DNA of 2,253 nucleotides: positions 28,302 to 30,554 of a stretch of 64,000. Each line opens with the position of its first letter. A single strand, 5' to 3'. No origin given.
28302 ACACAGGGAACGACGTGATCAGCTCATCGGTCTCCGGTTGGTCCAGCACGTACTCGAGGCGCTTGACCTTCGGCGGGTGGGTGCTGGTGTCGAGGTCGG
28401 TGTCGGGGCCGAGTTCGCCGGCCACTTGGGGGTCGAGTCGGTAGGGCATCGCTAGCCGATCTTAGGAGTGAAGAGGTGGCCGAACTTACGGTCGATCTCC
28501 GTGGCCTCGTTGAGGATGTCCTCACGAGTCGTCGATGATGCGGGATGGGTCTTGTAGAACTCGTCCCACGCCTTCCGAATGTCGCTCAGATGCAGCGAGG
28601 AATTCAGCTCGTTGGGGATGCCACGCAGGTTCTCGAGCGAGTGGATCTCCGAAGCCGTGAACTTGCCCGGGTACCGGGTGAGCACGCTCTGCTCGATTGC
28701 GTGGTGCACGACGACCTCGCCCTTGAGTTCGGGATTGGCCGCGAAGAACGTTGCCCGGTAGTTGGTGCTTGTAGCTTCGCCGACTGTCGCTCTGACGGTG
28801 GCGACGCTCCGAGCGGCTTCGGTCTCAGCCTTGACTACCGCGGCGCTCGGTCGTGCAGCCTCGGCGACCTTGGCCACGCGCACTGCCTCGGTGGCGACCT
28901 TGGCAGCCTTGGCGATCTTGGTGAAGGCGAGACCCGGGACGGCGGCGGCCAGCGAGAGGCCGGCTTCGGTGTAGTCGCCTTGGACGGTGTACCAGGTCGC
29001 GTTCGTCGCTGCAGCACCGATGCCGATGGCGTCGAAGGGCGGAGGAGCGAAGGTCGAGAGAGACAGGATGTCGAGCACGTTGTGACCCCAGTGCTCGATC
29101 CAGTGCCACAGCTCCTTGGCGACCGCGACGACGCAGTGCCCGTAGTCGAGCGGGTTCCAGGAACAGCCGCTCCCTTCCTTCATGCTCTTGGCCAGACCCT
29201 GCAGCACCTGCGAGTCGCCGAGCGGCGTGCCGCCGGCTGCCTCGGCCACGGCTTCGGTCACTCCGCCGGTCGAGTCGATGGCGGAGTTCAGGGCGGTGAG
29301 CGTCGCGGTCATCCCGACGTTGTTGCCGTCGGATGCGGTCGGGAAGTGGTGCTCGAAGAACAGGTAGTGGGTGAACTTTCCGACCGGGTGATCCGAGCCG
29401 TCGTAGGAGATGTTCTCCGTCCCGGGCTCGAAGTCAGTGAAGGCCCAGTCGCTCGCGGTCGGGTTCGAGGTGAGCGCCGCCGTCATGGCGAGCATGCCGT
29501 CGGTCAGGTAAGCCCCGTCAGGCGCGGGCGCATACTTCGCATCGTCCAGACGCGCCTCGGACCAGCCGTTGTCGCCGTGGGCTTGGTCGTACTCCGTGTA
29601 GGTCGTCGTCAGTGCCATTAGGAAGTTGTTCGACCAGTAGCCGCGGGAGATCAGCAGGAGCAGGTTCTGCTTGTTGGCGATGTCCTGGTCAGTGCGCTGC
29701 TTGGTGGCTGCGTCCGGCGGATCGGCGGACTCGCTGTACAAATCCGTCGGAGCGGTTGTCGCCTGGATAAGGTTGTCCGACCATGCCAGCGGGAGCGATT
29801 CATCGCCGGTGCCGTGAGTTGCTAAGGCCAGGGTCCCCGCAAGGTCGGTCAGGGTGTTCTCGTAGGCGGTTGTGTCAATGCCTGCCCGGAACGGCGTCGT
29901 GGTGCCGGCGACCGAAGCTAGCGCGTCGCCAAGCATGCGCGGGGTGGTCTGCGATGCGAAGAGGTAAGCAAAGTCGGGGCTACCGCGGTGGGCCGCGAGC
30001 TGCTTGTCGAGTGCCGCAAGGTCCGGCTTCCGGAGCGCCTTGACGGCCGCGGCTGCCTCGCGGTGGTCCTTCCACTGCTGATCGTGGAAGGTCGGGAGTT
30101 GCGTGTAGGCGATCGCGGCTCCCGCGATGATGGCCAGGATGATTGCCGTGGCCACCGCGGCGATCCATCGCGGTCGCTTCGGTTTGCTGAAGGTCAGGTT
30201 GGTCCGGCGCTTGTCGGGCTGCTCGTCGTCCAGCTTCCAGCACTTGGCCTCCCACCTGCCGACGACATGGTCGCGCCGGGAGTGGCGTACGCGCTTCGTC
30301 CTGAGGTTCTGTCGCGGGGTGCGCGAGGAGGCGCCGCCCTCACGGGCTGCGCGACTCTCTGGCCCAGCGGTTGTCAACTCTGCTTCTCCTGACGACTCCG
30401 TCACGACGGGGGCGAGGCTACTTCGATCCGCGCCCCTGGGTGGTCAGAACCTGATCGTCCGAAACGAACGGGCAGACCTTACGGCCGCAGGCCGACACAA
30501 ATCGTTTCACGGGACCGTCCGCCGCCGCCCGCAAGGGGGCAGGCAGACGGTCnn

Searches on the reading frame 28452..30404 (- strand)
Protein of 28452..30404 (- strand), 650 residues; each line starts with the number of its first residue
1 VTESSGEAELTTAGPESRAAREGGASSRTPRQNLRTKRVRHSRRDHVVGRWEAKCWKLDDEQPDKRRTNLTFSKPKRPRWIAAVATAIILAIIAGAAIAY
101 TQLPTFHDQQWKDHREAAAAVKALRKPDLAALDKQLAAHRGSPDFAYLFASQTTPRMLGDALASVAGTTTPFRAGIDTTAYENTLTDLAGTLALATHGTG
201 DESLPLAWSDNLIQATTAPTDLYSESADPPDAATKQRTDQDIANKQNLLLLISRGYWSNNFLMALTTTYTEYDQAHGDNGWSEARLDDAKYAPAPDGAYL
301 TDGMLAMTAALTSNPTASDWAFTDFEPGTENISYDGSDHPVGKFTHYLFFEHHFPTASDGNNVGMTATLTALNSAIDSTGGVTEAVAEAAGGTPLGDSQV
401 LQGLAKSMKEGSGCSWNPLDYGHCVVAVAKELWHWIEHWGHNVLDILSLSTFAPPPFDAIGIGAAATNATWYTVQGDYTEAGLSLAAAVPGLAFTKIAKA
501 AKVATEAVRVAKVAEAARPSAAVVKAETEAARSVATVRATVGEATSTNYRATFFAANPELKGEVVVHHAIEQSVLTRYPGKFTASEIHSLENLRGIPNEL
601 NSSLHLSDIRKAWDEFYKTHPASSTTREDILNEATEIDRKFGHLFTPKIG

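Call 3: search_protein_families(library=pfam, proteins=[window:28452-30404:-], max_evalue=0.01)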
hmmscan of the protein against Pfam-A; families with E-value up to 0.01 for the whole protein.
window:28452-30404:- (650 aa): 0 families

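Call 4: search_protein_families(library=padloc, proteins=[window:28452-30404:-], max_evalue=0.01)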
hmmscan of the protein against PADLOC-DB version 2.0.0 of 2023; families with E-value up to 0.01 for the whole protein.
window:28452-30404:- (650 aa): 0 families

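Call 5: search_protein_families(library=ncbifam, proteins=[window:28452-30404:-], max_evalue=0.01)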
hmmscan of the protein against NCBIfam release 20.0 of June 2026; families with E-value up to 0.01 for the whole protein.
window:28452-30404:- (650 aa): 0 families

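Call 57: find_homologous_proteins(query=window:28452-30404:-, max_evalue=0.00001)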
Query window:28452-30404:- (650 aa): 157 proteins with E <= 0.00001 among 8000 candidates; the best 120 are listed.
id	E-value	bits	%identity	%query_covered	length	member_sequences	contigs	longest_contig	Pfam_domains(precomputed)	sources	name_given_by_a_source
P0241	0.0e+0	1466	100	100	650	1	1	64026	-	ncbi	ncbi:MAG: hypothetical protein QM655_02185 [Nocardioidaceae bacterium]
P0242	0.0e+0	1163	80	99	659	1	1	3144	-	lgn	-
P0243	0.0e+0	1096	76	97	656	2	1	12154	-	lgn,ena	-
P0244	2.6e-218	745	65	79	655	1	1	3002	-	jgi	jgi:hypothetical protein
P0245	1.8e-198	679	56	88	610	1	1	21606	-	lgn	-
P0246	6.8e-181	621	49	96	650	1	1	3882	-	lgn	-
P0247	2.8e-170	586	55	73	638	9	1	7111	PF14410.13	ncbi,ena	-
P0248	1.4e-169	584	55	72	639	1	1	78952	PF14410.13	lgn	-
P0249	2.3e-167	576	54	72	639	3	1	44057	PF14410.13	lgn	-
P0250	9.0e-167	574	55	75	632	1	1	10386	PF14410.13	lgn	-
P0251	3.7e-166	572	54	76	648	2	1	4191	-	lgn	-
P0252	4.5e-165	569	56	69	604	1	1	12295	PF14410.13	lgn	-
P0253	4.2e-164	566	54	79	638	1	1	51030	PF14410.13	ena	-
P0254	1.5e-162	560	55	74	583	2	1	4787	PF15650.14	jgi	-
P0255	7.3e-162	558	59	64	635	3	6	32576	-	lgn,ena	-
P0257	1.9e-160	554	54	73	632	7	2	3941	PF14410.13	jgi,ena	-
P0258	2.4e-159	550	54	73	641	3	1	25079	PF14410.13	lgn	-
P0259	7.0e-159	548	51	85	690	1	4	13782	PF14410.13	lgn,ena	-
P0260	1.2e-158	548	50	81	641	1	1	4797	PF14410.13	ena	-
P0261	2.0e-158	547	52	77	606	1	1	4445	PF14410.13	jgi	jgi:hypothetical protein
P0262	5.8e-157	542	57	70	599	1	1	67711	PF15650.14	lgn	-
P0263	1.2e-156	541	53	77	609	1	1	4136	PF14410.13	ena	-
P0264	1.3e-154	534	57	68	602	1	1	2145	PF14410.13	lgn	-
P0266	2.6e-154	533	54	73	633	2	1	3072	PF14410.13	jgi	jgi:HNH/ENDO VII superfamily nuclease with conserved GHE residues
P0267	2.0e-153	530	55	75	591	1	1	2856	PF14410.13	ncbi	-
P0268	3.1e-153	530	54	71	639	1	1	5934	PF14410.13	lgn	-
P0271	2.6e-151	523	60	61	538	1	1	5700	PF14410.13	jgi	jgi:hypothetical protein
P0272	5.1e-151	522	58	64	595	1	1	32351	-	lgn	-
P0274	8.0e-150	518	56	67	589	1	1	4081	PF14410.13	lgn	-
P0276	1.7e-148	514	52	73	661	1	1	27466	PF14410.13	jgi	-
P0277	3.6e-148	513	48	82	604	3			PF14410.13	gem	-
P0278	4.7e-147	509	59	63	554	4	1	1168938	PF14410.13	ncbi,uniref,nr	ncbi:GH-E family nuclease [Mumia flava]|uniref:GH-E family nuclease n=1 Tax=Mumia flava TaxID=134885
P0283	4.0e-146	506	60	61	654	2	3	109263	PF14410.13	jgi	jgi:hypothetical protein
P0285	9.1e-146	505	58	64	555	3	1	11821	PF14410.13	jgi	jgi:hypothetical protein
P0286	9.9e-146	505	54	72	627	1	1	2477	PF14410.13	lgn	-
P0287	1.4e-144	501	54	71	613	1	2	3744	PF14410.13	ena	-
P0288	1.5e-144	501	54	64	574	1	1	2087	PF14410.13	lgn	-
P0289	3.1e-144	500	55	65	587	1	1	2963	PF14410.13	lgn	-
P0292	1.1e-142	495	45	90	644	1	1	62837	PF14410.13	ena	-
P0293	1.3e-142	495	55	64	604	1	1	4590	PF14410.13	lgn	-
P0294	3.6e-142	493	50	79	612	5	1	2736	PF14410.13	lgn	-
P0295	8.1e-142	492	61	59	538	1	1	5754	PF14410.13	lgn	-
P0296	1.9e-141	491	53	68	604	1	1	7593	PF14410.13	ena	-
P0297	2.0e-141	491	54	64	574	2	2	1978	PF14410.13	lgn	-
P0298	3.2e-141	490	54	63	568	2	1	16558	PF14410.13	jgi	-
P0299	3.6e-141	490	50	78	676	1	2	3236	PF14410.13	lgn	-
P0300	4.3e-141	490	57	64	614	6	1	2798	PF14410.13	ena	-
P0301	1.8e-140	488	54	69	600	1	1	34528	PF14410.13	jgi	jgi:hypothetical protein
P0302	6.6e-140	486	51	73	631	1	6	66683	-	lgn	-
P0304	4.4e-139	483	57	64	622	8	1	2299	PF14410.13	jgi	-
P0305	1.7e-138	481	56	65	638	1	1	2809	PF14410.13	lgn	-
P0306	2.0e-138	481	48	78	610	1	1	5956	PF14410.13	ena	-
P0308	3.9e-138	480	50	74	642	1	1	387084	PF15649.13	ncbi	ncbi:putative toxin [Nocardioides ultimimeridianus]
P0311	6.8e-136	472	55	64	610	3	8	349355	PF14410.13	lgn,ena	-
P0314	4.3e-135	470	52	68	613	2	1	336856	PF14410.13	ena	-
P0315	6.3e-134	466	48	76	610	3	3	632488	PF14410.13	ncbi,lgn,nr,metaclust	ncbi:hypothetical protein ASD81_13145 [Nocardioides sp. Root614]|nr:hypothetical protein ASD81_13145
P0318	6.1e-133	463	55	62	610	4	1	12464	PF14410.13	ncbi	-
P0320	1.2e-132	462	48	75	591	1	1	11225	PF14410.13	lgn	-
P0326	7.9e-132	459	48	77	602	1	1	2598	PF14410.13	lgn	-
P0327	8.1e-132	459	47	77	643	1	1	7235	PF14410.13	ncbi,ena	-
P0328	1.1e-129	452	49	70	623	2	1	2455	PF14410.13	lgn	-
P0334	4.3e-128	447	48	72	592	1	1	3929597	PF14410.13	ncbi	ncbi:MAG: GH-E family nuclease [Ancrocorticia sp.]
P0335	7.4e-128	446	48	74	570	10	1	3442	PF14410.13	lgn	-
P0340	1.7e-125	438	49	67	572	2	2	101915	PF14410.13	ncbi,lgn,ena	-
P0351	3.9e-122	427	50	66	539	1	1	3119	PF14410.13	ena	-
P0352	3.5e-121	424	50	73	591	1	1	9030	PF14410.13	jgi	-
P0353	1.1e-119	419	48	74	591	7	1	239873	PF14410.13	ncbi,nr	ncbi:MAG: hypothetical protein LCH96_02335 [Actinobacteria bacterium]|nr:hypothetical protein [Actin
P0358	4.1e-117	410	44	76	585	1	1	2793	PF14410.13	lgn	-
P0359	1.1e-116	409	48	69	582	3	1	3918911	PF14410.13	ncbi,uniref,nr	ncbi:GH-E family nuclease [Ornithinimicrobium avium]|uniref:GH-E family nuclease n=1 Tax=Ornithinimi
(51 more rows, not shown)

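Call 58: find_encoding_contigs(protein=P0272, flank=10000, max_places=1)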
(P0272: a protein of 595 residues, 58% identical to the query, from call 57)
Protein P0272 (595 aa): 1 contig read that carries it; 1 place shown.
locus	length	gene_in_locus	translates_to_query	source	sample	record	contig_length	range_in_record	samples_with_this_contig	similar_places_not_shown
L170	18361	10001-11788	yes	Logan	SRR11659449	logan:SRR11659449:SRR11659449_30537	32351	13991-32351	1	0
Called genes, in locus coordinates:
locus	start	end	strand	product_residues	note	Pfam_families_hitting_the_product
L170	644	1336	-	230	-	-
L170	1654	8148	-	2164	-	PF18731:HEPN_Swt1, PF13195:DUF4011, PF13086:AAA_11 (weak), PF13245:AAA_19 (faint), PF13604:AAA_30 (faint), PF13087:AAA_12, PF18741:MTES_1575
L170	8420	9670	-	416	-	-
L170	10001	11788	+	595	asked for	-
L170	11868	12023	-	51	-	-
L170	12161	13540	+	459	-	PF13538:UvrD_C_2 (weak)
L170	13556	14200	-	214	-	-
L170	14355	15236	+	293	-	PF13280:WYL (weak), PF25583:WCX (weak)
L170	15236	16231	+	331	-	PF13280:WYL (faint)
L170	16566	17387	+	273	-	-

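Call 59: find_encoding_contigs(protein=P0302, flank=10000, max_places=1)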
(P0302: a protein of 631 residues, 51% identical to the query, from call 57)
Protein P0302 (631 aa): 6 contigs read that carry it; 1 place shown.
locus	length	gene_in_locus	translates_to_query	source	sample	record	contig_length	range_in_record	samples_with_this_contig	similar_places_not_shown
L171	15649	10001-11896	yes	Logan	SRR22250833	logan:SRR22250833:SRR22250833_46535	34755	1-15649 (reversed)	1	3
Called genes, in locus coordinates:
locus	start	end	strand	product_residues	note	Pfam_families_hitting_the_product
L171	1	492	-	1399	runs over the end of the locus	PF08378:NERD, PF00069:Pkinase, PF07714:PK_Tyr_Ser-Thr (faint), PF00069:Pkinase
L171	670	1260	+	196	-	-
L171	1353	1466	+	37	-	-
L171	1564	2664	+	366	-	PF01939:NucS_C (weak)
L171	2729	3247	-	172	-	-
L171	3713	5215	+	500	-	-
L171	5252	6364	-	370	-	PF14311:DUF4379, PF18741:MTES_1575 (faint)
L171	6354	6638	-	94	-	-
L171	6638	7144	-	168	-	-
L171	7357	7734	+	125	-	PF13412:HTH_24 (faint), PF13556:HTH_30 (faint), PF13384:HTH_23 (weak), PF08281:Sigma70_r4_2 (weak), PF12728:HTH_17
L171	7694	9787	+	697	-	-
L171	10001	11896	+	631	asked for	-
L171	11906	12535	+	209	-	PF08906:T6SS_Tdi1_C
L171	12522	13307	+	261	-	PF14373:Imm_superinfect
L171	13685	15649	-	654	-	?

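Call 65: search_protein_families(library=pfam, proteins=[L170:16566-17387:+, L170:12161-13540:+], max_evalue=1)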
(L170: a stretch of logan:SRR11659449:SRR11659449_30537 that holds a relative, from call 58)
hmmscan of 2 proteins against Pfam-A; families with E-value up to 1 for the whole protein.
L170:16566-17387:+ (273 aa): 4 families
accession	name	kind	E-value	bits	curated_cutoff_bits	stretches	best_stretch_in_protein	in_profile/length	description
PF13828.11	DUF4190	-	0.00013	22.1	35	1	24-92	1-61/62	Domain of unknown function (DUF4190)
PF11992.13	TgpA_N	-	0.055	12.9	30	1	26-93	104-177/333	TgpA N-terminal domain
PF18949.5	DUF5693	-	0.086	11.8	29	1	11-93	306-388/609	Family of unknown function (DUF5693)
PF05767.17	Pox_A14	-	0.091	13.4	27.7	1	34-104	4-75/93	Poxvirus virion envelope protein A14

L170:12161-13540:+ (459 aa): 12 families
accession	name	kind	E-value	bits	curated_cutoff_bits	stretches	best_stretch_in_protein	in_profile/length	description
PF13538.12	UvrD_C_2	-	7.2e-06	26.2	27.4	1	399-438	10-52/52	UvrD-like helicase C-terminal domain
PF09848.15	SLFN-g3_helicase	-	7.4e-05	22.6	24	1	131-249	6-93/354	Schlafen group 3, DNA/RNA helicase domain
PF00580.27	UvrD-helicase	-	8.2e-05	22.9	23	2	234-279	211-254/271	UvrD/REP helicase N-terminal domain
PF01443.25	Viral_helicase1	-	0.00039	20.7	21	1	396-438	182-227/228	Viral superfamily 1 RNA helicase core domain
PF13245.12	AAA_19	-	0.0011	19.6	25.1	1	129-277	14-130/134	AAA domain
PF13481.12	AAA_25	-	0.021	14.9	27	1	133-247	40-155/195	AAA domain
PF13401.12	AAA_22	-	0.022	15.5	27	1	133-250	12-99/130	AAA domain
PF25199.1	nSTAND_NTPase5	-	0.028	14.7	34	0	124-153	39-67/145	Novel STAND NTPase 5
PF04851.21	ResIII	-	0.05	14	22.5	1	127-187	24-81/164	Type III restriction enzyme, res subunit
PF13191.12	AAA_16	-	0.067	14.1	32.6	1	129-253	27-150/167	AAA ATPase domain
PF02562.22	PhoH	-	0.12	12.3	27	1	113-152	6-45/205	PhoH-like protein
PF05729.18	NACHT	-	0.23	11.7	26.7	1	129-157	3-31/167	NACHT domain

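Call 93: predict_structure(alignment_id=A5)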
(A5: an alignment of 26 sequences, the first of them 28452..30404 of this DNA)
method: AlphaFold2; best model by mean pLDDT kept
length: 650 residues; sequences in the alignment: 26
mean_pLDDT: 69.6   pTM: 0.64
mean pLDDT of the five models: 69.6, 68.5, 66.6, 66.3, 64.3
residues with pLDDT >= 90: 98; 70-90: 261; 50-70: 155; < 50: 136
segments of 3 or more residues with pLDDT < 50: 1-28, 381-388, 450-469, 493-502, 535-569, 588-603, 644-650
pLDDT, mean of each block of 10 residues (from residue 1): 41 38 41 81 86 86 60 72 69 71 60 93 94 93 92 95 89 89 90 85 77 90 70 87 91 88 88 82 74 85 91 84 85 85 90 77 77 74 43 78 77 58 50 67 64 37 37 60 61 41 58 78 68 48 36 38 45 61 56 39 51 75 77 67 37
secondary structure, 60 per line:
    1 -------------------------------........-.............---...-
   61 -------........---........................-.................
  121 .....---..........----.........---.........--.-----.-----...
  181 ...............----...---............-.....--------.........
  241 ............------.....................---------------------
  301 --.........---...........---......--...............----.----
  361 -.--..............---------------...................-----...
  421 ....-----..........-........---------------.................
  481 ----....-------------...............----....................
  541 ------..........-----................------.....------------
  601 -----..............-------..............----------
elements in order: E32-39 H41-53 E57-59 E68-75 H79-102 H104-125 H129-138 H143-151 H155-163 H178-195 H206-217 H219-223 H232-252 H259-279 H303-311 H315-325 E329-334 E337-342 H343-351 H365-378 H394-412 H418-424 H430-439 H441-448 H464-480 H485-488 H502-516 H521-540 H547-556 H562-577 H584-588 H606-619 H627-640

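Call 97: fold_search(model_id=the predicted structure, library=pdb)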
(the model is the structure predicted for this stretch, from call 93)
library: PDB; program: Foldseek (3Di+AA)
matches with E <= 10: 208; with E <= 0.001: 0
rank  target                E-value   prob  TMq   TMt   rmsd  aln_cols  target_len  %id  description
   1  8jez_A                1.2e-01  0.07  0.08  0.10  25.3       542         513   12  Human sodium-dependent vitamin C transporter 1 in an apo inward-open state (released 2024-06-19)
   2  8b24_B                1.6e-01  0.08  0.09  0.08  27.4       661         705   10  Time-resolved structure of K+-dependent Na+-PPase from Thermotoga maritima 3600-seconds post reaction initiation with  (released 2024-01-17)
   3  8b21_A                2.4e-01  0.11  0.13  0.12  26.9       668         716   10  Time-resolved structure of K+-dependent Na+-PPase from Thermotoga maritima 0-60-seconds post reaction initiation with  (released 2024-01-17)
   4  9g8j_C                2.5e-01  0.08  0.11  0.11  27.6       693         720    9  Structure of K+-dependent Na+-PPase from Thermotoga maritima in complex with zoledronate (released 2025-06-04)
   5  8jew                  3.2e-01  0.04  0.08  0.09  25.4       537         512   11  Human sodium-dependent vitamin C transporter 1 bound to L-ascorbic acid in an inward-open state (released 2024-05-22)
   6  7p7c_L                3.5e-01  0.09  0.12  0.12  31.2       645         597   11  Complex I from E. coli, DDM/LMNG-purified, Apo, Open state (released 2022-09-21)
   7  8b21_B                3.6e-01  0.06  0.09  0.09  29.2       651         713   10  Time-resolved structure of K+-dependent Na+-PPase from Thermotoga maritima 0-60-seconds post reaction initiation with  (released 2024-01-17)
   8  7c77_B                3.9e-01  0.06  0.10  0.12  27.1       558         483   12  Cryo-EM structure of mouse TLR3 in complex with UNC93B1 (released 2021-01-06)
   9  9l4c_C                4.5e-01  0.28  0.18  0.26  15.6       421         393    8  ATR Spiral -ATRIP bound with RP-3500 (released 2025-05-21)
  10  7naq_c                4.5e-01  0.16  0.19  0.09  27.7       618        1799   12  Human PA200-20S proteasome complex (released 2022-11-02)
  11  9g8j_A                4.5e-01  0.07  0.12  0.11  30.0       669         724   10  Structure of K+-dependent Na+-PPase from Thermotoga maritima in complex with zoledronate (released 2025-06-04)
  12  9g8k_A                4.9e-01  0.07  0.11  0.11  28.2       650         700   10  Structure of K+-dependent Na+-PPase from Thermotoga maritima in complex with Ca2+ and Etidronate (released 2025-06-04)
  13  9kkq_A                5.1e-01  0.03  0.08  0.09  24.0       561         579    9  Structure of hSGLT2-MAP17 complex in the substrate-bound occluded conformation (released 2025-09-03)
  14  3zjy_G                5.6e-01  0.14  0.16  0.12  24.1       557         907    9  Crystal Structure of Importin 13 - RanGTP - eIF1A complex (released 2013-04-10)
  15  7cun_G                5.8e-01  0.20  0.17  0.13  24.8       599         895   12  The structure of human Integrator-PP2A complex (released 2020-11-25)
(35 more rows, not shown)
